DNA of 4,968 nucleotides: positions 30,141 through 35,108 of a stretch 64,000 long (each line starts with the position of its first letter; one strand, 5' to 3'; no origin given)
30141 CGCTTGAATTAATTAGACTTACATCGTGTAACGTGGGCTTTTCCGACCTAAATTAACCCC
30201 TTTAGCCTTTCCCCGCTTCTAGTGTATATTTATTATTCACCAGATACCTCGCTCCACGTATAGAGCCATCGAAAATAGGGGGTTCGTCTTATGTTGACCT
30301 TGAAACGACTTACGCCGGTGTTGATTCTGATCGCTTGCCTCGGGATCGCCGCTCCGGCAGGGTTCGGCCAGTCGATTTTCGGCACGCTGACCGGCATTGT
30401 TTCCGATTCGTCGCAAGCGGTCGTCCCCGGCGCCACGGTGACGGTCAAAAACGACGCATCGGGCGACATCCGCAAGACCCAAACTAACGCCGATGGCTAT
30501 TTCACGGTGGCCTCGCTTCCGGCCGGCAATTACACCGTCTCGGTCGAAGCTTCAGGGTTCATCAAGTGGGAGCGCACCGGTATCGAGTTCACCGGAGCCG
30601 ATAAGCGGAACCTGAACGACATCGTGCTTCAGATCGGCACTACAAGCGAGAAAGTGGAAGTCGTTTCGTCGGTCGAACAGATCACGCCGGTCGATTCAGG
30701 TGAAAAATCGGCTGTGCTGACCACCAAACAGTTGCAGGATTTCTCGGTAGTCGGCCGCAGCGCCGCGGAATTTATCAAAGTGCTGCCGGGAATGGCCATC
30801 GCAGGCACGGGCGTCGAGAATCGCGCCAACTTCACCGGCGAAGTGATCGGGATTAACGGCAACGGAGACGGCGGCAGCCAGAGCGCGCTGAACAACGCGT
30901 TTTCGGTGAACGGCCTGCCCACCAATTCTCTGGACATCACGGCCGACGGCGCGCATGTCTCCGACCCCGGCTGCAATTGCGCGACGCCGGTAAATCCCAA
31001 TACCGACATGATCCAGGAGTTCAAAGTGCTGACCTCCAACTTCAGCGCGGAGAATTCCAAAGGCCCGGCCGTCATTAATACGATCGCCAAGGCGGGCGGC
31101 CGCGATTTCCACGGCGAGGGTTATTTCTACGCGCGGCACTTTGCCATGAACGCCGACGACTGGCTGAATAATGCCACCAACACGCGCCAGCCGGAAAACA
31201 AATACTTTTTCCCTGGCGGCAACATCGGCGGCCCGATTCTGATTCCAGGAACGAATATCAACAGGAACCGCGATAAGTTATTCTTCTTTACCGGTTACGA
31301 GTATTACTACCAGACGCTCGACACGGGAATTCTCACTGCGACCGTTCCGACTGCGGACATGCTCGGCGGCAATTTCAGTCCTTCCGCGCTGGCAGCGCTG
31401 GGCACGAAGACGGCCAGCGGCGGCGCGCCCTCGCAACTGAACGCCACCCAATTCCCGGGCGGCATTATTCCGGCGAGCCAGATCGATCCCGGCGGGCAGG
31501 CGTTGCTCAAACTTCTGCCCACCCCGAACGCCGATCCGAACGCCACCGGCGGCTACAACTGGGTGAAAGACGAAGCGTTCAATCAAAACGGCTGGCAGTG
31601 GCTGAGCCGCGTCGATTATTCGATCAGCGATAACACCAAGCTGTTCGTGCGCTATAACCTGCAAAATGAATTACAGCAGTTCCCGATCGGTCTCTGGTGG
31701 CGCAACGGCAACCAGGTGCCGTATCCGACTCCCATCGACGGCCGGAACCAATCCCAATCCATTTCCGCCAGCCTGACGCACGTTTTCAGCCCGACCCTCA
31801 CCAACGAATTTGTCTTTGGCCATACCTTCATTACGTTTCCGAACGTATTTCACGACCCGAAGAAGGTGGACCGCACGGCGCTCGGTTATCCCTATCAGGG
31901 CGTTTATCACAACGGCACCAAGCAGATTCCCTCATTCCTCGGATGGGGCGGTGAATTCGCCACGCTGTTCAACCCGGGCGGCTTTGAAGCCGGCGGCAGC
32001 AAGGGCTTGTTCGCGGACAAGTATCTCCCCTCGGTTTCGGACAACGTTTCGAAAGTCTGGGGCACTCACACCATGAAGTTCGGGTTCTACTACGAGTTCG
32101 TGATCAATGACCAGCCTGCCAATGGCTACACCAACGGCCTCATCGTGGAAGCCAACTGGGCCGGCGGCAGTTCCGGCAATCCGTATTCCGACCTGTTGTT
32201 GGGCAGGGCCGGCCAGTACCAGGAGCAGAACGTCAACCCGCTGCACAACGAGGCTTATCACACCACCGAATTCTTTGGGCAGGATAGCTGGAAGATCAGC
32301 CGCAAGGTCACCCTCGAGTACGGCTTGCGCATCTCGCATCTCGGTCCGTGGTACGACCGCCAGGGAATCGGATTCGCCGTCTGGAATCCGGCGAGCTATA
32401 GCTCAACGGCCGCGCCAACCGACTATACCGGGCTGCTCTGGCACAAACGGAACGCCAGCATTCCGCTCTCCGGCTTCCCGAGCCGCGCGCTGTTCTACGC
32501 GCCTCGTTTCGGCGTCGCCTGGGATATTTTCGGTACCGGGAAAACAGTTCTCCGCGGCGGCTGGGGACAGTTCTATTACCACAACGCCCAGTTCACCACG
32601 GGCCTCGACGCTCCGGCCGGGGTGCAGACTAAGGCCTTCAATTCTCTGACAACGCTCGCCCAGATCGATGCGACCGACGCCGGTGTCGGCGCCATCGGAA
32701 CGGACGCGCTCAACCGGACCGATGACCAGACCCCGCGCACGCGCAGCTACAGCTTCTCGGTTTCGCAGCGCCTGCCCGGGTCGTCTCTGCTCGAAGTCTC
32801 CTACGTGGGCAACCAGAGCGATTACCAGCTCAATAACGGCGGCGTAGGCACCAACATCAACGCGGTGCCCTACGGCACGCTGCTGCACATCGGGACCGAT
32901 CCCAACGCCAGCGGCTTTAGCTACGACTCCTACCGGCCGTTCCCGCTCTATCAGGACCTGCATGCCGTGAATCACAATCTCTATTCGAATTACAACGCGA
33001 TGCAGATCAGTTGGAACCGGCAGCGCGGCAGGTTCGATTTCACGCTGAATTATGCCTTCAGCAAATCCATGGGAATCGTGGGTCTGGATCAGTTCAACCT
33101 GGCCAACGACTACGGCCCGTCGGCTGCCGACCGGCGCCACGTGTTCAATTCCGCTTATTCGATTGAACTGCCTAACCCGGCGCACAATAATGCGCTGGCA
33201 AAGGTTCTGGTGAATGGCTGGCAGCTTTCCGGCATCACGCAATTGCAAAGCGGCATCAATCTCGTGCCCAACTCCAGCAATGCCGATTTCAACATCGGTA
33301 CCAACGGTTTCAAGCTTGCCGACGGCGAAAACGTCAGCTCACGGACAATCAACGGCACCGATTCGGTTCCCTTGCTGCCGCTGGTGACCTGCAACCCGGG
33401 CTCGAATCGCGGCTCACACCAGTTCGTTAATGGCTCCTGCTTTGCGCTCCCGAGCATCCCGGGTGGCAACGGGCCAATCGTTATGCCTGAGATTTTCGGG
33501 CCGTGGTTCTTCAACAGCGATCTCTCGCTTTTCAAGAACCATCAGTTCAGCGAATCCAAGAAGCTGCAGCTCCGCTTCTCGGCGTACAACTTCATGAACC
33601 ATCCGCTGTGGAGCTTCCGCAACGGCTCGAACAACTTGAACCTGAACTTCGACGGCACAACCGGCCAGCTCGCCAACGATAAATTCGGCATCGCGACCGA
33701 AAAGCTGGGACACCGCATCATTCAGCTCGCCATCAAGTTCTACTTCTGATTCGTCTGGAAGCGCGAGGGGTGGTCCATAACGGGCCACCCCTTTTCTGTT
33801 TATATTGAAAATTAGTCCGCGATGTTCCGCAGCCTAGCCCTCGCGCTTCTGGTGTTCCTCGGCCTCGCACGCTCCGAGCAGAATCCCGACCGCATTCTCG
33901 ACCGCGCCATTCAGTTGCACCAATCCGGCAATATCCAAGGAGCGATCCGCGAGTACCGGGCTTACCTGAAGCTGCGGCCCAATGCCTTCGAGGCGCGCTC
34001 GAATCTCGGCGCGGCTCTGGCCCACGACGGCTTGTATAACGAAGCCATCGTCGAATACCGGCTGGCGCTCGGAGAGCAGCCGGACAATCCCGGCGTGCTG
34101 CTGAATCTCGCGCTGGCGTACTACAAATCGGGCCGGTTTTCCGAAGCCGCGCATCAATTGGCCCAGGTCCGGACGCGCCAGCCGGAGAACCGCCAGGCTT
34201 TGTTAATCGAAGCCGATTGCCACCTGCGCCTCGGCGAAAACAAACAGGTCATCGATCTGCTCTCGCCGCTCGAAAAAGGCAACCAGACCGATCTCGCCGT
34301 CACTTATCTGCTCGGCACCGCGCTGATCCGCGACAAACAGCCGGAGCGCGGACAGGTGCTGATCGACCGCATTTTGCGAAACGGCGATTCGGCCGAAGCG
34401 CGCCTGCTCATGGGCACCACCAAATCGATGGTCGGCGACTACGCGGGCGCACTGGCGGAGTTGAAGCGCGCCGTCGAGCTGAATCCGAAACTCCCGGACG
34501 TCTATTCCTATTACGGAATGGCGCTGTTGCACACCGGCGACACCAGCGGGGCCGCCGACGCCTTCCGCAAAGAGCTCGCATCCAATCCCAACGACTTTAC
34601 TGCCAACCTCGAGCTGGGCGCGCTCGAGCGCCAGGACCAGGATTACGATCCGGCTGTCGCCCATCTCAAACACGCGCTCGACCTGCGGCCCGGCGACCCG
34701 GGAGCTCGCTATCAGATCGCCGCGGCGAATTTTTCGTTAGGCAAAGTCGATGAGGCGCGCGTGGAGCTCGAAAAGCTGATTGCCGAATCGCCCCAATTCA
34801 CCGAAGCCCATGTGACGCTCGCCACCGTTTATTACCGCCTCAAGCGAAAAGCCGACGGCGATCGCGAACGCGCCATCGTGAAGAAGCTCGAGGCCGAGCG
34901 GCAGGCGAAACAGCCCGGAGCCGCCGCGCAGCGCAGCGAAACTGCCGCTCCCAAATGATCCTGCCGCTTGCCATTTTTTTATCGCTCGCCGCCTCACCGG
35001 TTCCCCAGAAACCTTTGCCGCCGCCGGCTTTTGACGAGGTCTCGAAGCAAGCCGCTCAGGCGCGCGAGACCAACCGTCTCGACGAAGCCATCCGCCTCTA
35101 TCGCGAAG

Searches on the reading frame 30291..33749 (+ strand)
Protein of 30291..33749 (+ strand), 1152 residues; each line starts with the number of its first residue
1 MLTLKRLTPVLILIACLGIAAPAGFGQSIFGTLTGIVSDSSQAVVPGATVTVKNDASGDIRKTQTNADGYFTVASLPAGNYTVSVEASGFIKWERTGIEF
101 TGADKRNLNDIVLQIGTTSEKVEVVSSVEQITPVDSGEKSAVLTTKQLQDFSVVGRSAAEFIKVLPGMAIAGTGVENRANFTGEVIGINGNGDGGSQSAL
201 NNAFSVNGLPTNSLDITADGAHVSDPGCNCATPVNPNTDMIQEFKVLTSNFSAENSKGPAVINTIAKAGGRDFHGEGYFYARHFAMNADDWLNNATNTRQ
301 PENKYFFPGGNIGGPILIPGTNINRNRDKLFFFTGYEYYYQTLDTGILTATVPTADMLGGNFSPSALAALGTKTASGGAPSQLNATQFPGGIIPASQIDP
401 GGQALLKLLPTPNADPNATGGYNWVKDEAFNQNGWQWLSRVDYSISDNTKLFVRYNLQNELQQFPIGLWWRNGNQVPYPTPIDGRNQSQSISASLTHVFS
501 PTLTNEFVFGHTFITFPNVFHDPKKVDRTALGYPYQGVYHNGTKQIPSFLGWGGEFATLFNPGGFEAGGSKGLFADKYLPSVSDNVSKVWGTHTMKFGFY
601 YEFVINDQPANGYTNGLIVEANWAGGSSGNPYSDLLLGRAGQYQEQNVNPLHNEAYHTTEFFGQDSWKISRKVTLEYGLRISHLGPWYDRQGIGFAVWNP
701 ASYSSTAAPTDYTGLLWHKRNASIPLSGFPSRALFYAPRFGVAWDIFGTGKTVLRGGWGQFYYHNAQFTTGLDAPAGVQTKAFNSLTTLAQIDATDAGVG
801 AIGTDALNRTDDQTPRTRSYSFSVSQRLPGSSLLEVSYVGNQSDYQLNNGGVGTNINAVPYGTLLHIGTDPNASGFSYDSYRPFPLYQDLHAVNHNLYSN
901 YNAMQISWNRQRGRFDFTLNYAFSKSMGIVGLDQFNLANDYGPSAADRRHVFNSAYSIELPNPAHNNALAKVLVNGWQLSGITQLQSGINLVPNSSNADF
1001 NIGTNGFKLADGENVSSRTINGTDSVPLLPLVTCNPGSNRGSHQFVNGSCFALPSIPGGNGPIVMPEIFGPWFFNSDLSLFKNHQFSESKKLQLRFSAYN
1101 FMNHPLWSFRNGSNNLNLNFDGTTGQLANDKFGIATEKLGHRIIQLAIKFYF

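Call 5: search_protein_families(library=pfam, proteins=[window:30291-33749:+], max_evalue=0.001)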
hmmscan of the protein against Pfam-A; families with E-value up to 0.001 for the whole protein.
window:30291-33749:+ (1152 aa): 6 families
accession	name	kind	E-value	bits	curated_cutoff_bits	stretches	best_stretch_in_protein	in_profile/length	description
PF25183.1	OMP_b-brl_4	-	4.1e-138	462.6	30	1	266-1145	2-838/838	Outer membrane beta barrel domain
PF13620.12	CarboxypepD_reg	-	5.6e-20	71.9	32.3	1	32-113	1-81/82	Carboxypeptidase regulatory-like domain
PF13715.12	CarbopepD_reg_2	-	5.3e-09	36.4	32.2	1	34-95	2-60/88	CarboxypepD_reg-like domain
PF09430.16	EMC7_beta-sandw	-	2.4e-05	24.9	26.6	1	42-123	4-80/122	ER membrane protein complex subunit 7, beta-sandwich domain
PF17210.9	SdrD_B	-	3.2e-05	24.5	29.7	1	38-89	17-68/112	SdrD B-like domain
PF02369.22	Big_1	-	0.00031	21.2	34.9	1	32-89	20-82/93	Bacterial Ig-like domain (group 1)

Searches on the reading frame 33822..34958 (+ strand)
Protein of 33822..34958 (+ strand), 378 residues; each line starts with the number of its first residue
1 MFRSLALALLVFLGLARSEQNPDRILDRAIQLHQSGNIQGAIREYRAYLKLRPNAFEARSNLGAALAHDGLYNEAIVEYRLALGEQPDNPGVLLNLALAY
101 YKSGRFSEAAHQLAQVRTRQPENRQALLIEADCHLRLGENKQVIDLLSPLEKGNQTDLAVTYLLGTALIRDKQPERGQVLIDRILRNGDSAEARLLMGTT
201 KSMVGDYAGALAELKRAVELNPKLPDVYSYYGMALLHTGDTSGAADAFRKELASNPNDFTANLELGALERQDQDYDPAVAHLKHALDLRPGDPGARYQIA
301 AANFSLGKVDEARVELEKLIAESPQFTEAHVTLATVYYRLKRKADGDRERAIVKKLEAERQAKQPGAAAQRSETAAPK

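Call 5: search_protein_families(library=pfam, proteins=[window:33822-34958:+], max_evalue=0.001)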
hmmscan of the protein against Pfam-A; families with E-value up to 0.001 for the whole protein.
window:33822-34958:+ (378 aa): 29 families (the best 25 are shown)
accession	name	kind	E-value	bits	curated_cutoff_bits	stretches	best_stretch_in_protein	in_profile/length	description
PF14559.12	TPR_19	-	5.2e-32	110.4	25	5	68-126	3-61/68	Tetratricopeptide repeat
PF13432.12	TPR_16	-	9e-31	106.4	32.7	5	94-139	1-46/65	Tetratricopeptide repeat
PF13414.12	TPR_11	-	3e-30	104.1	26.8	4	32-67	4-39/42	TPR repeat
PF07719.23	TPR_2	-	3.3e-29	99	27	0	92-123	3-34/34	Tetratricopeptide repeat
PF13428.12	TPR_14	-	1.5e-27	93.6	23.5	0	293-335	1-43/44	Tetratricopeptide repeat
PF13431.12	TPR_17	-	1.3e-24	84.7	24.4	0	214-242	2-30/34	Tetratricopeptide repeat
PF13371.12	TPR_9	-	2.9e-22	78.9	35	3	270-331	6-67/73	Tetratricopeptide repeat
PF12895.13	ANAPC3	-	4.1e-21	75.5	27.2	2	70-147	3-79/82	Anaphase-promoting complex, cyclosome, subunit 3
PF00515.34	TPR_1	-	3.7e-18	64.9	27.8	0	57-89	2-34/34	Tetratricopeptide repeat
PF24575.1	TPR_Slam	-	1.2e-17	64.7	35.2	1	67-112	58-103/104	Surface lipoprotein assembly modifier, N-terminal TPR repeats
PF13181.12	TPR_8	-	1.7e-17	62.4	25.7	0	295-325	3-33/34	Tetratricopeptide repeat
PF23914.1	TPR_CcmH_CycH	-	1.8e-15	57.5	42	1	247-343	38-137/158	Cytochrome c-type biogenesis protein H TPR domain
PF13174.12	TPR_6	-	7.2e-14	51.8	26.3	0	295-325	2-32/33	Tetratricopeptide repeat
PF25062.1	ARM_TT21_N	-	5.3e-13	49.7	40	2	100-285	3-194/222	Tetratricopeptide repeat protein 21 N-terminal ARM repeat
PF14561.12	TPR_20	-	8.5e-12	45.7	25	0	277-328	6-57/90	Tetratricopeptide repeat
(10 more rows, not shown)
